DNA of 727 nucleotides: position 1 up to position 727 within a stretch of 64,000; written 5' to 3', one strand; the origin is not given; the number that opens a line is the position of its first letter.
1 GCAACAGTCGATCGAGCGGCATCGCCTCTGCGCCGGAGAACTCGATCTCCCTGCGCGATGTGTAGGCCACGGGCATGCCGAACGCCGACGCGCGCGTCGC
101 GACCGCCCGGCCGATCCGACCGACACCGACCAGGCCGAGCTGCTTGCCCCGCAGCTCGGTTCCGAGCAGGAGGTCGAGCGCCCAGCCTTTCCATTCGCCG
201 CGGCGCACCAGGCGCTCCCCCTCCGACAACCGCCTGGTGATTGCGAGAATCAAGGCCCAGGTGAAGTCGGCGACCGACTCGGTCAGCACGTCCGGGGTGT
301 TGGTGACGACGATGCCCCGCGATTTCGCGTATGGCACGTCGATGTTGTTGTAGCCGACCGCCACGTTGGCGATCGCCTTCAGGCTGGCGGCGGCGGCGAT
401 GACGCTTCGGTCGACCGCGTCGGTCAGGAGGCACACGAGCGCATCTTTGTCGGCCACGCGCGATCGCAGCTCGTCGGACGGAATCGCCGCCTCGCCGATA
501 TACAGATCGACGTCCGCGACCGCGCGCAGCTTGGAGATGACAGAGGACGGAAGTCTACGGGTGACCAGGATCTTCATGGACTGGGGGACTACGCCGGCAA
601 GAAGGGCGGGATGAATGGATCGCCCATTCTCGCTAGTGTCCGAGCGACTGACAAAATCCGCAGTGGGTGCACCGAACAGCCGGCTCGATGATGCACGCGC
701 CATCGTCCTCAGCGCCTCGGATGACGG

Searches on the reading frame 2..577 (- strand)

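Call 5: search_protein_families(library=pfam, proteins=[window:2-577:-], max_evalue=1)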
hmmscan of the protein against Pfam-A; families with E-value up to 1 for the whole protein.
window:2-577:- (192 aa): 2 families
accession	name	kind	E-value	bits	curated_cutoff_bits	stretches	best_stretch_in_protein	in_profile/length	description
PF00389.36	2-Hacid_dh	-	7.1e-26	90.9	24.6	1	3-159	1-103/134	D-isomer specific 2-hydroxyacid dehydrogenase, catalytic domain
PF02826.25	2-Hacid_dh_C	-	2.5e-18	66.5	25.1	1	108-191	2-88/178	D-isomer specific 2-hydroxyacid dehydrogenase, NAD binding domain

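Call 6: search_protein_families(library=ncbifam, proteins=[window:2-577:-], max_evalue=1)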
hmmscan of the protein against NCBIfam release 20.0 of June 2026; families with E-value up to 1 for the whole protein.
window:2-577:- (192 aa): 23 families
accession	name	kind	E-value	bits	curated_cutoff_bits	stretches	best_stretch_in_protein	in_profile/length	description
NF009714.1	PRK13243.1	equivalog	2.9e-57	194.5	455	1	2-192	4-202/332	glyoxylate reductase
TIGR01327.1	PGDH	equivalog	1.7e-35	122.8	454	1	2-170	1-164/525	phosphoglycerate dehydrogenase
NF011938.0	PRK15409.1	equivalog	7.1e-31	107.4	492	1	3-178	5-180/324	glyoxylate/hydroxypyruvate reductase GhrB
NF005069.0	PRK06487.1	equivalog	2.1e-28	99.3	448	1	34-192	39-198/320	2-hydroxyacid dehydrogenase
NF006263.0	PRK08410.1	equivalog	2.6e-26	92.8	389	1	6-175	8-176/311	D-2-hydroxyacid dehydrogenase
NF008759.0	PRK11790.1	equivalog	2.7e-26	92.2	404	1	2-174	13-182/410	phosphoglycerate dehydrogenase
NF000151.1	vanH-Ac1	exception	2.5e-18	66.5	750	1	63-192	100-223/351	D-lactate dehydrogenase VanH-Ac1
NF000492.1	vanH_gen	exception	3.1e-18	65.9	540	1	55-179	54-177/312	D-lactate dehydrogenase VanH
NF000112.1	vanH-Amyco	exception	1.1e-17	64.3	625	1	61-192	91-216/348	VanH-AOV family D-lactate dehydrogenase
NF000128.1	vanH-Sc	exception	8e-16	58.1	650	1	63-178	84-196/337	D-lactate dehydrogenase VanH-Sc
NF005387.0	PRK06932.1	equivalog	3.6e-15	55.7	492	1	34-180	35-183/314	2-hydroxyacid dehydrogenase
NF005750.0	PRK07574.1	equivalog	8.7e-15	54.6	329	1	56-178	105-226/386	NAD-dependent formate dehydrogenase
NF000371.1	vanH_Agroup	exception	2.4e-14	53.3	700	1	63-192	69-192/322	VanH-A/VanH-Pt family D-lactate dehydrogenase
NF041369.1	Dhydh_Halo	equivalog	2.6e-13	49.9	400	1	32-179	13-167/305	D-2-hydroxyacid dehydrogenase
NF001309.0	PRK00257.1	equivalog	9.6e-13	47.8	434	2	1-116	1-109/379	4-phosphoerythronate dehydrogenase PdxB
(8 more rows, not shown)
